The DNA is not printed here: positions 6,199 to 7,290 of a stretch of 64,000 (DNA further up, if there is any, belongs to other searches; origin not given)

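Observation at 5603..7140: Rad52/DdrA-like annealing protein translationally coupled to a PPP-family metallophosphoesterase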

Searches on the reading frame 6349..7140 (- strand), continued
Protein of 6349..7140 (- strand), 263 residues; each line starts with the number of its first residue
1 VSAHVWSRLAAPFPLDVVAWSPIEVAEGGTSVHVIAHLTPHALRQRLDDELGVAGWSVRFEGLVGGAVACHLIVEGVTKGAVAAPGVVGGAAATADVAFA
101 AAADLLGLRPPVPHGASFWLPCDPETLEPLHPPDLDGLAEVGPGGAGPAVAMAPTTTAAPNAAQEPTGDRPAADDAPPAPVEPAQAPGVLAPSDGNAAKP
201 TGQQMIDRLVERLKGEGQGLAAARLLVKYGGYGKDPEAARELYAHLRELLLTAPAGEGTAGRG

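Call 52: list_cluster_members(proteins=[P0310, P0313, P0321, P0322, P0326, P0328, P0316, P0295, P0286, P0279])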
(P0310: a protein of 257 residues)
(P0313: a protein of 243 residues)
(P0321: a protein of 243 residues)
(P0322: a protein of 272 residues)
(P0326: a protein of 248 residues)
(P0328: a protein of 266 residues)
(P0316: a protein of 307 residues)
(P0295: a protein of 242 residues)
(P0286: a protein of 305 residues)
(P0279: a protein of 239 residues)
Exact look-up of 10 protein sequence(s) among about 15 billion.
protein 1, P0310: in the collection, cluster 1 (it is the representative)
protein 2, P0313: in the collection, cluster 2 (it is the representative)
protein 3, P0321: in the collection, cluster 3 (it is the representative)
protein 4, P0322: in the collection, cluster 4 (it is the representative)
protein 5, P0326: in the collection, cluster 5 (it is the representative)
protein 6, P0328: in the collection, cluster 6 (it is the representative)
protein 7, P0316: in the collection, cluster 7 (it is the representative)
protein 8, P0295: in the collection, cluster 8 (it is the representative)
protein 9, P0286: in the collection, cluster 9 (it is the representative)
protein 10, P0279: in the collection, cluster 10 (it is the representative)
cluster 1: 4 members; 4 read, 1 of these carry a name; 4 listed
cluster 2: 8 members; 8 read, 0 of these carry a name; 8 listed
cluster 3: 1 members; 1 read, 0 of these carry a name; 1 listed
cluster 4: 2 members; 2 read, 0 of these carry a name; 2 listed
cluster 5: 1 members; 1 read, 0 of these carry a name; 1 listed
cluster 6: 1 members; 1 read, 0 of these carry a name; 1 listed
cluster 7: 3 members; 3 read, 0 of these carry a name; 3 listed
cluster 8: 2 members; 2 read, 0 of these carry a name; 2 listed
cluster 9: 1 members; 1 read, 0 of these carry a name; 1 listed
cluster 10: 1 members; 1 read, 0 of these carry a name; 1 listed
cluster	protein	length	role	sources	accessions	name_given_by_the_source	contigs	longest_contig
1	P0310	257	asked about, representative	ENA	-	-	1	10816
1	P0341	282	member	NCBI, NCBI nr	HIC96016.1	TPA: hypothetical protein EYP12_05240 [Candidatus Bipolaricaulota bacterium] | hypothetical protein [Candidatus Bipolaricaulota bacterium]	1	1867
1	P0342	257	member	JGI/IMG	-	-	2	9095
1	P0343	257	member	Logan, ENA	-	-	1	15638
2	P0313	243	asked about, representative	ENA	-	-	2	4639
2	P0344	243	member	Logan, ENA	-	-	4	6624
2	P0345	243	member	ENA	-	-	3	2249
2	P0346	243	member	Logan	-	-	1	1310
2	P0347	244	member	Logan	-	-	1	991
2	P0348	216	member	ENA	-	-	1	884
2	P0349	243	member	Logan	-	-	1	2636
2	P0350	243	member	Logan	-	-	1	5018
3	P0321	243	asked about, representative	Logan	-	-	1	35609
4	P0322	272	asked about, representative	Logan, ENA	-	-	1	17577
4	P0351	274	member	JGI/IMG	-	-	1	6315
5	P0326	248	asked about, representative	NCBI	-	-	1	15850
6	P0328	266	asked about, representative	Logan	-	-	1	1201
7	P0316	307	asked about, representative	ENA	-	-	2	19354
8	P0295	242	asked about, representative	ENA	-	-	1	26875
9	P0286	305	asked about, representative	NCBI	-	-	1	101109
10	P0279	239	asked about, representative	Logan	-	-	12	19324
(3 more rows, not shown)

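Call 53: find_encoding_contigs(protein=P0286, flank=6000, max_places=2)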
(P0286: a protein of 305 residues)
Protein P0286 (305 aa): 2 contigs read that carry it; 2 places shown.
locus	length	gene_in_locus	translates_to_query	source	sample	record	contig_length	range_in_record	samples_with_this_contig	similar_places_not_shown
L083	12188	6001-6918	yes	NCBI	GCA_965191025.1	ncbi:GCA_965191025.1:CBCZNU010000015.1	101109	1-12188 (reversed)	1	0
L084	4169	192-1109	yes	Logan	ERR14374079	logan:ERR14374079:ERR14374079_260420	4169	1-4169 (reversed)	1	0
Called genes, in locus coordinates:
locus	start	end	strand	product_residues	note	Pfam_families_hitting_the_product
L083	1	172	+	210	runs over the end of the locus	PF13302:Acetyltransf_3, PF00583:Acetyltransf_1 (weak)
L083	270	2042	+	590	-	PF13509:S1_2 (faint), PF00575:S1, PF00575:S1, PF23459:S1_RRP5 (weak), PF00575:S1, PF23459:S1_RRP5 (weak), PF00575:S1, PF23459:S1_RRP5 (weak), +3 more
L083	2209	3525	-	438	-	PF00070:Pyr_redox (faint), PF00890:FAD_binding_2 (weak), PF01266:DAO, PF01593:Amino_oxidase, PF01946:Thi4 (weak), PF03486:HI0933_like (faint), PF12831:FAD_oxidored, PF13450:NAD_binding_8, +1 more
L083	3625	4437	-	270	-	PF06114:Peptidase_M78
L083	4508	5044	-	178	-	PF08002:DUF1697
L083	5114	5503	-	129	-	PF12844:HTH_19, PF13560:HTH_31, PF01381:HTH_3, PF13413:HTH_25 (weak), PF13443:HTH_26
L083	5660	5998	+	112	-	-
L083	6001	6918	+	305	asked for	-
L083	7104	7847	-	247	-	PF01209:Ubie_methyltran (weak), PF03848:TehB (weak), PF13489:Methyltransf_23, PF05175:MTS (weak), PF08241:Methyltransf_11, PF08242:Methyltransf_12, PF13649:Methyltransf_25, PF13847:Methyltransf_31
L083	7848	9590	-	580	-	PF00664:ABC_membrane, PF00005:ABC_tran, PF13304:AAA_21 (faint), PF02463:SMC_N (weak)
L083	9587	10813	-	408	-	PF02684:LpxB (weak)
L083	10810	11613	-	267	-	PF25084:LbH_EIF2B (faint), PF25087:GMPPB_C (faint), PF00132:Hexapep, PF13720:Acetyltransf_11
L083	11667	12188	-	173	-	?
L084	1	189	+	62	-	?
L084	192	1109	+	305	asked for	-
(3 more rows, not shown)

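Call 54: find_encoding_contigs(protein=P0081, flank=6000, max_places=3)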
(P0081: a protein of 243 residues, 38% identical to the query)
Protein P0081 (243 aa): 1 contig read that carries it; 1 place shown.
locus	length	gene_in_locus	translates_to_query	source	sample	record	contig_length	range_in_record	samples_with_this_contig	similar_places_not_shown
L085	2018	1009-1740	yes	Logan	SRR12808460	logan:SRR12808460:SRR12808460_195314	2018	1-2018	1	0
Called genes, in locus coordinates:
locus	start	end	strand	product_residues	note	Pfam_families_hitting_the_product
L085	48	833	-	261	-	-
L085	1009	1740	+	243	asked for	PF04098:Rad52_Rad22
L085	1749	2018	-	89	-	?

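Call 70: find_encoding_contigs(protein=P0295, flank=6000, max_places=2)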
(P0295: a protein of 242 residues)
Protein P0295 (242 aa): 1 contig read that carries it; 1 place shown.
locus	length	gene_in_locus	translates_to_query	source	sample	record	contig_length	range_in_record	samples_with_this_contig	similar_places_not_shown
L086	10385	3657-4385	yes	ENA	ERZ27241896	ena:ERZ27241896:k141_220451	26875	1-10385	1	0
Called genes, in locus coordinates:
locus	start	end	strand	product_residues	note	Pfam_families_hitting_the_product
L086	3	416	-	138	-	?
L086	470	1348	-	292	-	PF00892:EamA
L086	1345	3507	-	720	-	-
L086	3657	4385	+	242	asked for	-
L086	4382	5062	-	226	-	PF00005:ABC_tran, PF13191:AAA_16 (weak), PF13304:AAA_21 (weak)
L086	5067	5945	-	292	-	PF01156:IU_nuc_hydro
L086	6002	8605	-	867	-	PF00521:DNA_topoisoIV, PF03989:DNA_gyraseA_C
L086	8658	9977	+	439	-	PF00206:Lyase_1, PF10397:ADSL_C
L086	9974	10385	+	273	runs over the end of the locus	PF00561:Abhydrolase_1, PF12146:Hydrolase_4, PF20408:Abhydrolase_11 (faint), PF12697:Abhydrolase_6, PF00756:Esterase (weak)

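Call 71: find_encoding_contigs(protein=P0276, flank=6000, max_places=2)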
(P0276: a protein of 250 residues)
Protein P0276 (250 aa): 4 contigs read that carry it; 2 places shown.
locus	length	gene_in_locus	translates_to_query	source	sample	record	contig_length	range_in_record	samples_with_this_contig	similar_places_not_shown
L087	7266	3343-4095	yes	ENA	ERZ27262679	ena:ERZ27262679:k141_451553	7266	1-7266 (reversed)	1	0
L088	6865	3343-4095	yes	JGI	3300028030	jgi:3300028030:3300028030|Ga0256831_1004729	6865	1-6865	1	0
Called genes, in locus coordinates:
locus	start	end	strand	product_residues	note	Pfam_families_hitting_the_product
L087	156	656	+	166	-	-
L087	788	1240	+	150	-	-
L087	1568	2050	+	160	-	-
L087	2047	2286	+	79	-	-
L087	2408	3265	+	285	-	PF00565:SNase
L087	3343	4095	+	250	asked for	PF04098:Rad52_Rad22 (weak)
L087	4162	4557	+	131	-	PF09722:Xre_MbcA_ParS_C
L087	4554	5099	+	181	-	PF08808:RES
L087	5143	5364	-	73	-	-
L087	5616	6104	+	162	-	-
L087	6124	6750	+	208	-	-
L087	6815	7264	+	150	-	?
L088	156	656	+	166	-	-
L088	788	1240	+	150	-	-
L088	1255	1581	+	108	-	-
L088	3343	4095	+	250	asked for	PF04098:Rad52_Rad22 (weak)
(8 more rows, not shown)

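Call 72: find_encoding_contigs(protein=P0279, flank=6000, max_places=2)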
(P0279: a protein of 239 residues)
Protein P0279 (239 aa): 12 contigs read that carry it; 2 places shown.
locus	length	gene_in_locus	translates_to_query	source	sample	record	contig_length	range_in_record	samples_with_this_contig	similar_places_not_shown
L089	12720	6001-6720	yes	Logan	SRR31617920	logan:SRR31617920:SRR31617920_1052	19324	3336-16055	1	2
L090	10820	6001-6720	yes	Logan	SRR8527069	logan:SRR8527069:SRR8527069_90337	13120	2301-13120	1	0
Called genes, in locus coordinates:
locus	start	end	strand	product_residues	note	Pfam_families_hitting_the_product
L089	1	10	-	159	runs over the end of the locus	PF00583:Acetyltransf_1 (weak), PF13508:Acetyltransf_7 (weak)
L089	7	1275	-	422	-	PF00764:Arginosuc_synth, PF20979:Arginosuc_syn_C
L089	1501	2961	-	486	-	PF02706:Wzz, PF13807:GNVR (weak)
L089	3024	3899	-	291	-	PF00892:EamA, PF03151:TPT (faint), PF00892:EamA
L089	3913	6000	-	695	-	-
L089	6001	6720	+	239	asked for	-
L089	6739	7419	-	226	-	PF00005:ABC_tran, PF13304:AAA_21 (faint)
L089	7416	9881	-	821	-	PF00521:DNA_topoisoIV, PF03989:DNA_gyraseA_C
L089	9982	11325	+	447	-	PF00206:Lyase_1, PF10397:ADSL_C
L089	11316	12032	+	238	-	PF01259:SAICAR_synt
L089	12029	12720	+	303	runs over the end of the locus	PF00561:Abhydrolase_1, PF12146:Hydrolase_4, PF12697:Abhydrolase_6, PF20408:Abhydrolase_11 (faint), PF00756:Esterase (weak)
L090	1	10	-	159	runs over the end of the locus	PF00583:Acetyltransf_1, PF13508:Acetyltransf_7 (weak)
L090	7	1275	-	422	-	PF00764:Arginosuc_synth, PF20979:Arginosuc_syn_C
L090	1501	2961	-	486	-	PF02706:Wzz, PF13807:GNVR (weak)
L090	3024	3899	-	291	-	PF00892:EamA, PF03151:TPT (faint), PF00892:EamA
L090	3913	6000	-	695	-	-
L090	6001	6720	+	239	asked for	-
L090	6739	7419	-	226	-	PF00005:ABC_tran, PF13304:AAA_21 (faint)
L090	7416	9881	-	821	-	PF00521:DNA_topoisoIV, PF03989:DNA_gyraseA_C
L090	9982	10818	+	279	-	?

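Call 73: find_encoding_contigs(protein=P0326, flank=6000, max_places=2)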
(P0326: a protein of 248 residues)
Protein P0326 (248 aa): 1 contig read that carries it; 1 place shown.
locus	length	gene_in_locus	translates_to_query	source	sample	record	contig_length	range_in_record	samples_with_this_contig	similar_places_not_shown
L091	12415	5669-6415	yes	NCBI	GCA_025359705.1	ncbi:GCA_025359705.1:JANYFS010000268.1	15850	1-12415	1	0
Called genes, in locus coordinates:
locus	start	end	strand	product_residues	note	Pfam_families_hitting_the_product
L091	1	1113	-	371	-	?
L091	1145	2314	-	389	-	PF03816:LytR_cpsA_psr, PF13399:LytR_C (weak)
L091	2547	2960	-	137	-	PF03960:ArsC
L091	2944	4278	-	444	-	PF04932:Wzy_C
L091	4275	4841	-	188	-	-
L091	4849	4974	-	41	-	-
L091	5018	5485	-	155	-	-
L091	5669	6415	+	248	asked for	-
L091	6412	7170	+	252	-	PF00149:Metallophos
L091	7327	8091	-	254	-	PF00265:TK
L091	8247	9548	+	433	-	PF07494:Reg_prop (faint), PF08450:SGL (faint)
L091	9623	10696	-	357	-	PF00089:Trypsin, PF13365:Trypsin_2, PF00595:PDZ, PF13180:PDZ_2, PF17820:PDZ_6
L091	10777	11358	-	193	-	PF13302:Acetyltransf_3, PF13420:Acetyltransf_4, PF00583:Acetyltransf_1, PF08445:FR47 (faint), PF13508:Acetyltransf_7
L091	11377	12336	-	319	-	-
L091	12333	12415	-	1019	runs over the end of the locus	-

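Call 78: find_related_loci(query=A9, collection=metagenome_contigs, flank=4000)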
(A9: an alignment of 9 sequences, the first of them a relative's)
Query A9 (252 aa) in metagenome_contigs; peptide patterns used: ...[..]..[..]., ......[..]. (x = any residue, [..] = any of these).
179 stretches matched a pattern; 134 encode a relative of the query (tblastn E <= 1e-3); the best 80 are kept; 80 distinct loci.
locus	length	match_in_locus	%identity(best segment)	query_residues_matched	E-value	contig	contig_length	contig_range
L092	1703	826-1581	77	1-252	5e-148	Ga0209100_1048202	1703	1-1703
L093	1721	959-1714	77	1-252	4e-147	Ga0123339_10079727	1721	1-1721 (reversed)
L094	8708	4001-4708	60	1-236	7e-100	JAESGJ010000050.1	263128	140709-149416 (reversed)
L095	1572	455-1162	59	1-236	2e-106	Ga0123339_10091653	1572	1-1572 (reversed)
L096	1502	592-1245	61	1-218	9e-98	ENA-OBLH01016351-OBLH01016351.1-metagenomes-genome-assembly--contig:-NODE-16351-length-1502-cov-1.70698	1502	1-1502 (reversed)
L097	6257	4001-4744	77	1-248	1e-134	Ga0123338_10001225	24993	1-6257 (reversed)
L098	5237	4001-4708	54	1-236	1e-83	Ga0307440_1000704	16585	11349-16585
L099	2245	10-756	51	1-252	4e-85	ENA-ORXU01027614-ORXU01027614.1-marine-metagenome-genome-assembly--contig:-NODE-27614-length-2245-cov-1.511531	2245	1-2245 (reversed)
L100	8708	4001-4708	55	1-236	3e-82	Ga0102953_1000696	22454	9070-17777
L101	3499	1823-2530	54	1-236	1e-82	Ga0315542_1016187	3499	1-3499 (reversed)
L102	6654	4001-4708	54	1-236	8e-83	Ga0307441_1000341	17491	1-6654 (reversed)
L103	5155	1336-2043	53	1-236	8e-82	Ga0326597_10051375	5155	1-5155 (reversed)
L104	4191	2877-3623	50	1-252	1e-80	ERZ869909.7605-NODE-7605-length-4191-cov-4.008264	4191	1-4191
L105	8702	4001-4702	51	2-235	2e-80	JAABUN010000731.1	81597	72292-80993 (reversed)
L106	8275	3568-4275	54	1-236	3e-80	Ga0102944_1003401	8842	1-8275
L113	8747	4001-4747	49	1-252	9e-80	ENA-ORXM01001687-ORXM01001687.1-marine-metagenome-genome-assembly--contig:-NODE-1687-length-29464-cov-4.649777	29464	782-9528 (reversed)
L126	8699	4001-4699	53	1-236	2e-79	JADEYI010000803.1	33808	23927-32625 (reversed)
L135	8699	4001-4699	52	3-235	1e-78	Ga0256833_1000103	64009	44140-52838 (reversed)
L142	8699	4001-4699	52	1-236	4e-78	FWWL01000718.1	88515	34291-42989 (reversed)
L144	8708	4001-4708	51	1-236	5e-78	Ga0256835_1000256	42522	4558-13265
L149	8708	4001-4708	51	1-236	2e-77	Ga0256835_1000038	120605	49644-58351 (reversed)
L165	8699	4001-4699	53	1-236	4e-77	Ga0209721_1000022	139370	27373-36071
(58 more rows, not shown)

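Call 84: search_protein_families(library=pfam, proteins=[L142:1552-2616:+, L142:4766-5572:+, L142:5685-6602:+, L149:22-1554:+, L149:1551-3161:+, L149:4746-5276:+, L149:5254-6075:+, L149:6072-7319:+, L094:3614-4753:+, L094:2663-3412:+], max_evalue=0.001)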
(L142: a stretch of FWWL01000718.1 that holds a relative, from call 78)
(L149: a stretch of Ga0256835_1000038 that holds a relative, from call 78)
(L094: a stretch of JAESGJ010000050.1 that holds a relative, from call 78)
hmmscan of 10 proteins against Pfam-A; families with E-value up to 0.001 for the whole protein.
L142:1552-2616:+ (354 aa): 1 family
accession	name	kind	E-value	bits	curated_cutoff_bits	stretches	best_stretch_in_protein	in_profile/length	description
PF02417.20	Chromate_transp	-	5.3e-71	238.4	28.6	2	180-340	1-165/166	Chromate transporter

L142:4766-5572:+ (268 aa): 1 family
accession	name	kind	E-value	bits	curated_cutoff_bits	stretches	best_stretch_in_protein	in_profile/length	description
PF00398.26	RrnaAD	-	1.4e-47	162.4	24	1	19-260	3-254/263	Ribosomal RNA adenine dimethylase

L142:5685-6602:+ (305 aa): 1 family
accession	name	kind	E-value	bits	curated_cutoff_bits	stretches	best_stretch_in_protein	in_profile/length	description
PF00294.29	PfkB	-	8.5e-44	150.5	25.8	1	4-293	5-297/302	pfkB family carbohydrate kinase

L149:22-1554:+ (510 aa): 2 families
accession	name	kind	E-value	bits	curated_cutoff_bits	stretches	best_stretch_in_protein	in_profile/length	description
PF00370.27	FGGY_N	-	5.7e-74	249.2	28.8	1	17-262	1-245/245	FGGY family of carbohydrate kinases, N-terminal domain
PF02782.22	FGGY_C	-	2.4e-44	151.9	27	1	272-459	2-197/198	FGGY family of carbohydrate kinases, C-terminal domain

L149:1551-3161:+ (536 aa): 4 families
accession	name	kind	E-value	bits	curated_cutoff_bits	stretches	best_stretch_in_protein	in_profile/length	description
PF01266.30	DAO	-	4.6e-60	204.5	27.9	1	16-377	1-352/353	FAD dependent oxidoreductase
PF16901.10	DAO_C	-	4.4e-37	127.2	31.4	1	400-517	1-122/126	C-terminal domain of alpha-glycerophosphate oxidase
PF00890.30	FAD_binding_2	-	6.4e-09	35.9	20.4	1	16-56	1-41/414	FAD binding domain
PF12831.13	FAD_oxidored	-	1.3e-08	35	27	1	16-57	1-42/416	FAD dependent oxidoreductase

L149:4746-5276:+ (176 aa): 2 families
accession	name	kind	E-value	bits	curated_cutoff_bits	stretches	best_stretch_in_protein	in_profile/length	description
PF02559.22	CarD_TRCF_RID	-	3.9e-13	49.7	23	1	15-67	1-52/57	CarD-like/TRCF RID domain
PF21095.3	CarD_C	-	1.7e-07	31.6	23.1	1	89-164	10-85/87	CarD, C-terminal domain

L149:5254-6075:+ (273 aa): 1 family
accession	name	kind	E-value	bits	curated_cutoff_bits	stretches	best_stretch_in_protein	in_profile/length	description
PF00398.26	RrnaAD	-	8.3e-44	150.1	24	1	21-265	4-258/263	Ribosomal RNA adenine dimethylase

L149:6072-7319:+ (415 aa): 3 families
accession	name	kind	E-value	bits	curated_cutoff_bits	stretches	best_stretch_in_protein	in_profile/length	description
PF02773.21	S-AdoMet_synt_C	-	2.6e-62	209.3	25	1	266-401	2-137/138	S-adenosylmethionine synthetase, C-terminal domain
PF02772.21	S-AdoMet_synt_M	-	5e-48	162.6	29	1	147-263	2-120/120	S-adenosylmethionine synthetase, central domain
PF00438.25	S-AdoMet_synt_N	-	2.3e-41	140.8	33.1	1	27-123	3-99/99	S-adenosylmethionine synthetase, N-terminal domain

L094:3614-4753:+ (379 aa): 0 families

L094:2663-3412:+ (249 aa): 14 families
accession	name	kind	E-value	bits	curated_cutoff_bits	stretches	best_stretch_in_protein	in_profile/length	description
PF14559.12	TPR_19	-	8.8e-11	42.4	25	1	103-160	1-57/68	Tetratricopeptide repeat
PF07721.20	TPR_4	-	1.8e-09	37.7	27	0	96-117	4-25/26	Tetratricopeptide repeat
PF12895.13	ANAPC3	-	3.2e-09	37.4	27.2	1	91-153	21-81/82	Anaphase-promoting complex, cyclosome, subunit 3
PF13424.12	TPR_12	-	3.3e-08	34.1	30.1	1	132-192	6-73/77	Tetratricopeptide repeat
PF13428.12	TPR_14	-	1e-07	32.3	23.5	0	165-193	2-30/44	Tetratricopeptide repeat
PF13432.12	TPR_16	-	4.2e-07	30.7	32.7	0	168-225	1-59/65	Tetratricopeptide repeat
PF13374.12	TPR_10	-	7.7e-07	29.4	27.5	0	168-191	6-29/42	Tetratricopeptide repeat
PF13181.12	TPR_8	-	3.3e-06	27.3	25.7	0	165-192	2-29/34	Tetratricopeptide repeat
PF12688.13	TPR_5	-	0.00011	22.9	24.2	0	81-121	26-66/119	Tetratrico peptide repeat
PF07719.23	TPR_2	-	0.00011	22.5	27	0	168-192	5-29/34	Tetratricopeptide repeat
PF13431.12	TPR_17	-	0.00014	22.3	24.4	0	198-217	14-33/34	Tetratricopeptide repeat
PF25058.1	ARM_TT21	-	0.0006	20.2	27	0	168-199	61-92/155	Tetratricopeptide repeat protein 21 ARM repeat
PF24728.1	DUF7680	-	0.0007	20.2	24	0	151-210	68-126/141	Domain of unknown function (DUF7680)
PF00515.34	TPR_1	-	0.00091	19.4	27.8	0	166-191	3-28/34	Tetratricopeptide repeat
